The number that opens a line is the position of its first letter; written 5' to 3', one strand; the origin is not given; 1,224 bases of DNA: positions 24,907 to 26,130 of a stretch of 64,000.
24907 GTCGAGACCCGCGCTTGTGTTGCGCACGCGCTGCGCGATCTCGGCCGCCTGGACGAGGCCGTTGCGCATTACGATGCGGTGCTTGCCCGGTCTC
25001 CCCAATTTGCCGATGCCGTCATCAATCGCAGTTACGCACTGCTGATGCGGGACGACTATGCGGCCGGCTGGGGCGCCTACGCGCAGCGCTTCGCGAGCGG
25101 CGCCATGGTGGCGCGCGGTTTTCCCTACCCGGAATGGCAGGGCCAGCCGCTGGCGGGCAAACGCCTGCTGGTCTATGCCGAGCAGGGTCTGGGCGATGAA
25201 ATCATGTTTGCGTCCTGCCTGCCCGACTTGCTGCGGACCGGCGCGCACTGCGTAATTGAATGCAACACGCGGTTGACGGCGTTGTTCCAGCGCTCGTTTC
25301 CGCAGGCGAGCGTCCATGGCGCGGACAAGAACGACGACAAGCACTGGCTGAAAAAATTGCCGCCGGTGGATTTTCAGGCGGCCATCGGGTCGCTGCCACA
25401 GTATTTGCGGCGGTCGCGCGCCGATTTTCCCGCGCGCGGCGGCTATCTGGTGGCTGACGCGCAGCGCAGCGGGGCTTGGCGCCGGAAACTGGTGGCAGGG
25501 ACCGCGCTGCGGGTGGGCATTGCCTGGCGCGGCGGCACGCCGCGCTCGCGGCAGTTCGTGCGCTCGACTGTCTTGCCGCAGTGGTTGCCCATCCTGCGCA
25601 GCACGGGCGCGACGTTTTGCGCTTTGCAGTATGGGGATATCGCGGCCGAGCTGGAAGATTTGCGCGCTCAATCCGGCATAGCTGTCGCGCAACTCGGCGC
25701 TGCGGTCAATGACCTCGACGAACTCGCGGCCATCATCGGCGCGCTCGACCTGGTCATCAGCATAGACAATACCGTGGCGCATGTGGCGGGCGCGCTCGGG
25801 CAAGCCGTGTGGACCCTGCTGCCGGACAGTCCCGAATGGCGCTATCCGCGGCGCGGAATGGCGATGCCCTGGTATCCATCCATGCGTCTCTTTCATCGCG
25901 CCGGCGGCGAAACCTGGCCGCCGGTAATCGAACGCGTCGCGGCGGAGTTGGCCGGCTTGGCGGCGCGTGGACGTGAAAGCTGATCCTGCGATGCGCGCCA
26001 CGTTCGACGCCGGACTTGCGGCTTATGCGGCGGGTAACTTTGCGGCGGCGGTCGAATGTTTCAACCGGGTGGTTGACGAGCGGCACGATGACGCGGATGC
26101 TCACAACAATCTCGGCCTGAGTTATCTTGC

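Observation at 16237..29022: Array of six paralogous TPR + GT9-like glycosyltransferases in one operon-like block next to three pilin genes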

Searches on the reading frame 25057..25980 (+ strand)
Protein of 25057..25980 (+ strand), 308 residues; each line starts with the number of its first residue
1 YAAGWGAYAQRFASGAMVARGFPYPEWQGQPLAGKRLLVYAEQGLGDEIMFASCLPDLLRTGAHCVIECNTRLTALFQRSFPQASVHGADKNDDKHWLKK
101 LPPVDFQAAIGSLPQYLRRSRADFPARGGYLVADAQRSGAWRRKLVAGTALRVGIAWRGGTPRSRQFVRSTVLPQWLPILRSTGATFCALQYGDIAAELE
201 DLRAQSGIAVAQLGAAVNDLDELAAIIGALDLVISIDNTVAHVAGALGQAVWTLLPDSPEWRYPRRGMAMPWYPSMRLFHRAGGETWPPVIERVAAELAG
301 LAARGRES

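Call 31: search_dna_similar(query=window:25057-25980:+, collection=plasmids, mode=protein, max_evalue=0.00001, max_rows=30)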
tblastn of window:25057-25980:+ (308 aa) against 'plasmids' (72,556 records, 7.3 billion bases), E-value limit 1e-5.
Records with a match: 147; places in all: 341; records where one place covers at least 80% of the query: 140.
Best place of each record, by identity: <60% 147.
By first word of the organism name: Azospirillum 47; Ralstonia 30; Burkholderia 13; Caballeronia 10; Paraburkholderia 9; Paracoccus 5; Cupriavidus 3; Granulicella 2; Roseomonas 2; Salipiger 2; and 21 more.
By predicted mobility (MOB-suite, as given by PLSDB): non-mobilizable 109; mobilizable 26; conjugative 12.
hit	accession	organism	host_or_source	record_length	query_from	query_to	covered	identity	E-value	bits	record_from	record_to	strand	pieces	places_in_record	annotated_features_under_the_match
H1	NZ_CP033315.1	Azospirillum brasilense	rhizosphere soil of Digitaria ...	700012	2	294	95%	42.1%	4e-52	191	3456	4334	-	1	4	tetratricopeptide repeat protein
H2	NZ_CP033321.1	Azospirillum brasilense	rhizosphere soil of Cynodon ...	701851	2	294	95%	42.1%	4e-52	191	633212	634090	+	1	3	tetratricopeptide repeat protein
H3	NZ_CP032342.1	Azospirillum brasilense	soil sample,Agricultural field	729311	2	294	95%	42.1%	4e-52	191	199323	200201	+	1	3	tetratricopeptide repeat protein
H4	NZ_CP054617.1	Azospirillum oryzae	cell culture,soil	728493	2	286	90%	44.0%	3e-21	170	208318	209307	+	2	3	tetratricopeptide repeat protein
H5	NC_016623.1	Azospirillum lipoferum 4B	-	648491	4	294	94%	41.4%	2e-52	192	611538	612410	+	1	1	tetratricopeptide repeat protein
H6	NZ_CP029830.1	Azospirillum ramasamyi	single cell,Cow dung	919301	2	279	90%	42.8%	6e-47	176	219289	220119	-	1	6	tetratricopeptide repeat protein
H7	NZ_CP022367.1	Azospirillum sp. TSH58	single cell,paddy soils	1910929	4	294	94%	40.5%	1e-49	183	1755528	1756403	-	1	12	record has no annotation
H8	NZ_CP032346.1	Azospirillum brasilense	soil sample,Agricultural field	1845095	4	294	94%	39.9%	8e-48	178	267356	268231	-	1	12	record has no annotation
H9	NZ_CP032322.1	Azospirillum argentinense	soil sample,Agricultural field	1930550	3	285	92%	41.0%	1e-45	172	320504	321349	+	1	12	record has no annotation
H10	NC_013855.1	Azospirillum sp. B510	-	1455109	2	294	95%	39.4%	5e-49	182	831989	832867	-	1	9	record has no annotation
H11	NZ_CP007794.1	Azospirillum argentinense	Triticum aestivum L.,Root,wheat ...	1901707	3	285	92%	40.6%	2e-46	174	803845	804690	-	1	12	record has no annotation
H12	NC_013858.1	Azospirillum sp. B510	-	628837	2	286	93%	40.3%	2e-45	171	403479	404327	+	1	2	tetratricopeptide repeat protein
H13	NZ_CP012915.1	Azospirillum brasilense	Digitaria eriantha,microbe,root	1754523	3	294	95%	39.2%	1e-43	166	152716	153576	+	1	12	none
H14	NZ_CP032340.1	Azospirillum brasilense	soil sample,Agricultural field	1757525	3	294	95%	39.2%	1e-43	166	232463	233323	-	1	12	none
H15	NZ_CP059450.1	Azospirillum brasilense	Prokaryotes,soil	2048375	4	294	94%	39.3%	5e-49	182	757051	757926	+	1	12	none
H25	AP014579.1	Burkholderia sp. RPE67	Riptortus pedestris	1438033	1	290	94%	37.2%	3e-35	142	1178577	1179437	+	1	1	TPR repeat-containing protein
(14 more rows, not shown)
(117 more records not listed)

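Call 33: get_annotated_region(hit=H1, flank=9000)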
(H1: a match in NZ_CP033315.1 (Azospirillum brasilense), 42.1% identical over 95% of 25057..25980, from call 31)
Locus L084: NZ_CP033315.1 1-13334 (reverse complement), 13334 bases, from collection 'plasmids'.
description: Azospirillum brasilense strain Sp 7 plasmid p3, complete sequence
organism: Azospirillum brasilense (NCBI taxid 192)
taxonomy: Bacteria; Pseudomonadota; Alphaproteobacteria; Rhodospirillales; Azospirillaceae; Azospirillum; Azospirillum brasilense
host: -; source: rhizosphere soil of Digitaria decumbans,Agricultural field; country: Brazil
typing (MOB-suite, as given by PLSDB): non-mobilizable
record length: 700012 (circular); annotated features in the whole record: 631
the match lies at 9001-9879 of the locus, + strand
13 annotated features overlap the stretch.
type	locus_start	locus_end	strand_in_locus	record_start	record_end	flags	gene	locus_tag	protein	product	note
CDS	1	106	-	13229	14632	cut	-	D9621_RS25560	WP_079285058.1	ethanolamine ammonia-lyase subunit EutB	-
CDS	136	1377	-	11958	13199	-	-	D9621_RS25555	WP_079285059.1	FAD-binding oxidoreductase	-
CDS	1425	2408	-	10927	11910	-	-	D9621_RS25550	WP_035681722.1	dipeptidase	GO:0006508 - proteolysis [Evidence IEA]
CDS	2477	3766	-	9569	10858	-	-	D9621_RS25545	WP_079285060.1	TRAP transporter large permease subunit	GO:0015740 - C4-dicarboxylate transport [Evidence IEA]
CDS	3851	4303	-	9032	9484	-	-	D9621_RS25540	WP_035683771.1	TRAP transporter small permease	GO:0015740 - C4-dicarboxylate transport [Evidence IEA]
CDS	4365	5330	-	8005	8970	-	dctP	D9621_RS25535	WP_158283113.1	TRAP transporter substrate-binding protein DctP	GO:0055085 - transmembrane transport [Evidence IEA]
CDS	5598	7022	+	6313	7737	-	-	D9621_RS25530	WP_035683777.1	PLP-dependent aminotransferase family protein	-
CDS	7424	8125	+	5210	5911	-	-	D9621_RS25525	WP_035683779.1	hypothetical protein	-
CDS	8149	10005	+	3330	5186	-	-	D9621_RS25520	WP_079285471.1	tetratricopeptide repeat protein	-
CDS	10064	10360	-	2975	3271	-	-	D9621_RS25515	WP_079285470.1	hypothetical protein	-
CDS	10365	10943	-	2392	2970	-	-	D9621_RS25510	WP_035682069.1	RNA polymerase sigma factor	-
CDS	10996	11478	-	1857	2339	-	-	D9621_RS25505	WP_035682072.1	flagellar export chaperone FliS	-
CDS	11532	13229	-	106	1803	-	fliD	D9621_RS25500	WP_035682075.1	flagellar filament capping protein FliD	GO:0007155 - cell adhesion [Evidence IEA]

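Call 34: get_annotated_region(hit=H25, flank=9000)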
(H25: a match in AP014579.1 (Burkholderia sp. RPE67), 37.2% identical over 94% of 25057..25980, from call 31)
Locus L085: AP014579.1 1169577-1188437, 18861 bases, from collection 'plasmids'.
description: Burkholderia sp. RPE67 plasmid p1 DNA, complete genome
organism: Burkholderia sp. RPE67 (NCBI taxid 758796)
taxonomy: Bacteria; Pseudomonadota; Betaproteobacteria; Burkholderiales; Burkholderiaceae; Burkholderia; Burkholderia sp. RPE67
host: -; source: Riptortus pedestris; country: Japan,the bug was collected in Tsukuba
typing (MOB-suite, as given by PLSDB): non-mobilizable
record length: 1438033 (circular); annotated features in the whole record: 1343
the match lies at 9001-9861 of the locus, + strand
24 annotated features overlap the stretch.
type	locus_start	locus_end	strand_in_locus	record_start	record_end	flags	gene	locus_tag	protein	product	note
CDS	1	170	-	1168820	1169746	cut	-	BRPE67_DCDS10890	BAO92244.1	inner-membrane translocator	-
CDS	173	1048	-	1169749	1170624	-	-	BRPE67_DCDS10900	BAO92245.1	inner-membrane translocator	-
CDS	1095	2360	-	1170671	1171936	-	-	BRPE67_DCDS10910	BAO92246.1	extracellular ligand-binding receptor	-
CDS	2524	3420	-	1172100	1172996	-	lysR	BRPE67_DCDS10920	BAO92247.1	LysR family transcriptional regulator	-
CDS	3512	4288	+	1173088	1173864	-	-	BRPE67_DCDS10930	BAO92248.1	uncharacterized protein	-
CDS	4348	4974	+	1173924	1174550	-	-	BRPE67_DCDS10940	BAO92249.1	glutathione S-transferase domain protein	-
CDS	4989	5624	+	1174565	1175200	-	-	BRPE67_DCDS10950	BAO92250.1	glutathione S-transferase domain-containing protein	-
CDS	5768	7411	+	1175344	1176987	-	-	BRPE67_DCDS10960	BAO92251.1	AMP-dependent synthetase and ligase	-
CDS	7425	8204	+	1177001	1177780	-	-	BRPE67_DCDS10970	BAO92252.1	enoyl-coA hydratase/isomerase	-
CDS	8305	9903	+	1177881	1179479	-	-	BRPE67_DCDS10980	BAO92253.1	TPR repeat-containing protein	-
CDS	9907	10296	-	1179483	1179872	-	-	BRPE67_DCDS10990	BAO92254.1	uncharacterized protein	-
CDS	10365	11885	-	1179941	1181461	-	-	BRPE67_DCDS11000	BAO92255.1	aldehyde dehydrogenase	-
CDS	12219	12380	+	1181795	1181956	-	-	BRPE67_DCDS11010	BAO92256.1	hypothetical protein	-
CDS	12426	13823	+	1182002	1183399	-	-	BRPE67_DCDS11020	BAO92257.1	major facilitator transporter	-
CDS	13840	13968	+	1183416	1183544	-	-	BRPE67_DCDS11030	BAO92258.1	putative major facilitator superfamily permease-like protein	-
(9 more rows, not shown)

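Call 45: search_solved_structures(query=A3, max_evalue=1, show_alignments=3)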
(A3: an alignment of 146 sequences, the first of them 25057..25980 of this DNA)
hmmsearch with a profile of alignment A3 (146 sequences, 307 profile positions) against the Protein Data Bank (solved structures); distinct sequences matched with E-value up to 1: 4.
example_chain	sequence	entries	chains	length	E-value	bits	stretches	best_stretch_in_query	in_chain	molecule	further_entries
3jc1_Ab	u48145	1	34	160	0.026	17.2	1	76-206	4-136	Charged multivesicular body protein 1b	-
6e8g_T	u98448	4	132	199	0.032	16.9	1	76-223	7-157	Charged multivesicular body protein 1b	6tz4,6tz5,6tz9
8v2q_A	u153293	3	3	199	0.044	16.4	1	76-222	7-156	Charged multivesicular body protein 1b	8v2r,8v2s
1psw_A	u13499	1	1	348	0.096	15.3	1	201-263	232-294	ADP-HEPTOSE LPS HEPTOSYLTRANSFERASE II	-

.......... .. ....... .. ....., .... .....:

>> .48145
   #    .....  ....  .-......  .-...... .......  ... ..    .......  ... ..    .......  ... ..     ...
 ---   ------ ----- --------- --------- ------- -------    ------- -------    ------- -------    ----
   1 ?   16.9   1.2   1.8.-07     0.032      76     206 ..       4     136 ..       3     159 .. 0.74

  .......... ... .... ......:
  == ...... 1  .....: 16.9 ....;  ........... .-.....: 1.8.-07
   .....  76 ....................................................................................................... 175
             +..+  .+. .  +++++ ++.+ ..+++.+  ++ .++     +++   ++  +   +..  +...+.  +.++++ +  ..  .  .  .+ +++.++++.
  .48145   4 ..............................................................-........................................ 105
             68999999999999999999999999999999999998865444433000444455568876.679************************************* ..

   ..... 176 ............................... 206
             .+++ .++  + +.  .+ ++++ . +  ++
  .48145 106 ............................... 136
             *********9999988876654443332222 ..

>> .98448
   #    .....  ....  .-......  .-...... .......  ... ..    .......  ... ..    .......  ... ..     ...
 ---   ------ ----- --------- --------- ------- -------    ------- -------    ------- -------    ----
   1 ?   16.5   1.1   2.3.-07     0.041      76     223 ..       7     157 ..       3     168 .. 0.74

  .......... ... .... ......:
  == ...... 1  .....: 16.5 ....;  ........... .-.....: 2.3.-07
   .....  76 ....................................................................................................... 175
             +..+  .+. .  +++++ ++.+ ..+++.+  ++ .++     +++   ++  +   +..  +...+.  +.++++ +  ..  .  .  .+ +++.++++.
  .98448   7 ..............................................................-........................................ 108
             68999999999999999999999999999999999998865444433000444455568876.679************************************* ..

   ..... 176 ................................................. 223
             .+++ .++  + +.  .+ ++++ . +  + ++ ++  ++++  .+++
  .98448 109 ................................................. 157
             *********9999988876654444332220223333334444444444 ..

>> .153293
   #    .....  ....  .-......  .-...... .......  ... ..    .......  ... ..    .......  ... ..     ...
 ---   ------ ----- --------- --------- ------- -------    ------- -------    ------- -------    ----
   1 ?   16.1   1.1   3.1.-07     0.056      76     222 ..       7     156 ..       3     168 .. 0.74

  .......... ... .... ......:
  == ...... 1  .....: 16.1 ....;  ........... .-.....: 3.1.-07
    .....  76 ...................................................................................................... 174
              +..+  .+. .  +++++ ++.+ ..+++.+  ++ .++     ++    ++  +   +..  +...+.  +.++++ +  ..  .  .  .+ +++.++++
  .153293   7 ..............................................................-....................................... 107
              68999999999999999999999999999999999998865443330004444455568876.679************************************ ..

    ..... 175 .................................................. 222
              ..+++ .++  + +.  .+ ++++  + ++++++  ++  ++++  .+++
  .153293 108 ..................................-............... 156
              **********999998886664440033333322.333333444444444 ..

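Call 46: search_protein_families(library=pfam, alignment_id=A3, max_evalue=0.01)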
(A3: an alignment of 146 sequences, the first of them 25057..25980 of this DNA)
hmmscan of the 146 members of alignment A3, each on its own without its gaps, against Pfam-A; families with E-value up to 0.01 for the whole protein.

A. member 1, window:25057-25980:+ (308 aa): 1 family
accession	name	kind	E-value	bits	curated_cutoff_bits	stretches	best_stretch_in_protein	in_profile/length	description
PF01075.23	Glyco_transf_9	-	0.00044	20.1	22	1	219-263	173-217/247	Glycosyltransferase family 9 (heptosyltransferase)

B. families by the number of members that match (of 146 scanned): 1 family
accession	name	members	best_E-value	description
PF01075.23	Glyco_transf_9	81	3.4e-08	Glycosyltransferase family 9 (heptosyltransferase)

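Call 55: search_dna_similar(query=window:25057-25980:+, collection=plasmids, mode=protein, max_evalue=0.00001, max_rows=40, rows=spread)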
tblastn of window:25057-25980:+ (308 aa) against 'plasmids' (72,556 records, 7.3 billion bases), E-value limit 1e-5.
Records with a match: 147; places in all: 341; records where one place covers at least 80% of the query: 140.
Best place of each record, by identity: <60% 147.
By first word of the organism name: Azospirillum 47; Ralstonia 30; Burkholderia 13; Caballeronia 10; Paraburkholderia 9; Paracoccus 5; Cupriavidus 3; Granulicella 2; Roseomonas 2; Salipiger 2; and 21 more.
By predicted mobility (MOB-suite, as given by PLSDB): non-mobilizable 109; mobilizable 26; conjugative 12.
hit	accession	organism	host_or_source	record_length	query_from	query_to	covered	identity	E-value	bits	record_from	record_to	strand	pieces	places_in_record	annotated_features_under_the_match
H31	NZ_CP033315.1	Azospirillum brasilense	rhizosphere soil of Digitaria ...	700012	2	294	95%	42.1%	4e-52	191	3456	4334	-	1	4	tetratricopeptide repeat protein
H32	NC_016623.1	Azospirillum lipoferum 4B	-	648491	4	294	94%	41.4%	2e-52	192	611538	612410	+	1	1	tetratricopeptide repeat protein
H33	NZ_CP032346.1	Azospirillum brasilense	soil sample,Agricultural field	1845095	4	294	94%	39.9%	8e-48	178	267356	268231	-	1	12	record has no annotation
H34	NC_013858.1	Azospirillum sp. B510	-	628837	2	286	93%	40.3%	2e-45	171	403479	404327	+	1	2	tetratricopeptide repeat protein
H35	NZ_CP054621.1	Azospirillum oryzae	cell culture,soil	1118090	4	285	92%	40.1%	5e-48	179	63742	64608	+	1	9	record has no annotation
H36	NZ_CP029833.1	Azospirillum ramasamyi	single cell,Cow dung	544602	2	294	95%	37.6%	1e-38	152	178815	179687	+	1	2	tetratricopeptide repeat protein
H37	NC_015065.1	Granulicella tundricola MP5ACTX9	-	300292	1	294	95%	37.3%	8e-43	164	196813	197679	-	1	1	tetratricopeptide repeat-containing glycosyltransferase family protein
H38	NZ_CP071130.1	Caballeronia sp. M1242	Homo sapiens,ETA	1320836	1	294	95%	36.5%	2e-36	145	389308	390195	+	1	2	none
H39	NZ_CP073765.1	Methylovirgula sp. HY1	soil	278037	1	294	95%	34.7%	4e-42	162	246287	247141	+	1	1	tetratricopeptide repeat protein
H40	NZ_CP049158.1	Caballeronia sp. SBC1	whole organism,soil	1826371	1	294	95%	33.8%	3e-35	142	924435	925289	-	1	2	none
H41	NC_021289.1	Caballeronia insecticola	-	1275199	1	294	95%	33.4%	1e-29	125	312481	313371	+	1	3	none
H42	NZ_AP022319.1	Burkholderia sp. THE68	Togo hemipterus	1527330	2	294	95%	33.3%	1e-31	131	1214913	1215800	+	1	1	none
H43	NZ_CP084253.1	Caballeronia sp. Sq4a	Anasa tristis,Cell culture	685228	25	294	88%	35.6%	4e-30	127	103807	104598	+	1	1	methyltransferase domain-containing protein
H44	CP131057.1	Hyphomicrobiales bacterium UR115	tomato,bacteria,rhizosphere soil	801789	4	291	94%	33.3%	6e-22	103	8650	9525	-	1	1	none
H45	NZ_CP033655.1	Burkholderia glumae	bacterial cell,diseased rice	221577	3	292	94%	33.0%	8e-39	152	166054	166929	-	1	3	tetratricopeptide repeat protein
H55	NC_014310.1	Ralstonia solanacearum PSI07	-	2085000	1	292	95%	31.2%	2e-34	140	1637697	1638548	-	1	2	none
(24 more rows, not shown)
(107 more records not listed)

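Call 56: get_annotated_region(hit=H55, flank=8000)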
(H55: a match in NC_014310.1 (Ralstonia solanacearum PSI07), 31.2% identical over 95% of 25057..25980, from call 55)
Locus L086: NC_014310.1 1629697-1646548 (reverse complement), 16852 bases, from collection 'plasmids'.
description: Ralstonia solanacearum PSI07 plasmid mpPSI07, complete sequence
organism: Ralstonia solanacearum PSI07 (NCBI taxid 859657)
taxonomy: Bacteria; Pseudomonadota; Betaproteobacteria; Burkholderiales; Burkholderiaceae; Ralstonia; Ralstonia solanacearum; Ralstonia solanacearum PSI07
host: -; source: -; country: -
typing (MOB-suite, as given by PLSDB): non-mobilizable; replicon rep_cluster_46
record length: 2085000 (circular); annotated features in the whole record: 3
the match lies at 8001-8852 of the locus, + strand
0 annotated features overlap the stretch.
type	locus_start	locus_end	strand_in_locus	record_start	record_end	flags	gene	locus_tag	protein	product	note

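Call 57: get_annotated_region(hit=H45, flank=8000)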
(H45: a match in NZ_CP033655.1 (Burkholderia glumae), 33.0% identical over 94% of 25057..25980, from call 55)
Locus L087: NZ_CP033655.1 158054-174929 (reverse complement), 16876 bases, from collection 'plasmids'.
description: Burkholderia glumae strain BGR13S plasmid p1_BGR13S, complete sequence
organism: Burkholderia glumae (NCBI taxid 337)
taxonomy: Bacteria; Pseudomonadota; Betaproteobacteria; Burkholderiales; Burkholderiaceae; Burkholderia; Burkholderia glumae
host: -; source: bacterial cell,diseased rice; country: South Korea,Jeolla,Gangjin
typing (MOB-suite, as given by PLSDB): conjugative; replicon rep_cluster_382; relaxase MOBF; mating-pair formation MPF_F
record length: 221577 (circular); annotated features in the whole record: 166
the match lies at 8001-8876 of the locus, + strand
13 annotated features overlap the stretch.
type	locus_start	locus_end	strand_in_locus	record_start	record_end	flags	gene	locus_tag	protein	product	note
CDS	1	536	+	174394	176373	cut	-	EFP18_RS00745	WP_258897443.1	YadA-like family protein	-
CDS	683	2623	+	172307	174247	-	-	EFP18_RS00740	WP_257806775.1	YadA-like family protein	-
CDS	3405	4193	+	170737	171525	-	-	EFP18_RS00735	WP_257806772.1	DUF2968 domain-containing protein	-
CDS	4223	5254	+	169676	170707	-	-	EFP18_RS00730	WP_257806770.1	rod shape-determining protein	-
CDS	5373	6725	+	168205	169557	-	-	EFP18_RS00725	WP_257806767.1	hypothetical protein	-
CDS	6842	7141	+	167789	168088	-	-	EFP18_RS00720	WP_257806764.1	energy transducer TonB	-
CDS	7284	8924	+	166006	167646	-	-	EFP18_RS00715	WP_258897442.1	tetratricopeptide repeat protein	-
CDS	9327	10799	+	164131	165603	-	-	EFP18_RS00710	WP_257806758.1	UDP-N-acetylglucosamine-peptide N-acetylglucosaminyltransferase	-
CDS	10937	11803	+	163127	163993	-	-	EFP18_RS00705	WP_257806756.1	hypothetical protein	-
CDS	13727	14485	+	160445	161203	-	-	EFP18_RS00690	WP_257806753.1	EAL domain-containing protein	-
CDS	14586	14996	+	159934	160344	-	-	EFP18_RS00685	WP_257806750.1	hypothetical protein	-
CDS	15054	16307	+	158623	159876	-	-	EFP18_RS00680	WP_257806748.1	tetratricopeptide repeat protein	-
CDS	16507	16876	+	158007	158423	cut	-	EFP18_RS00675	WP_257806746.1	hypothetical protein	-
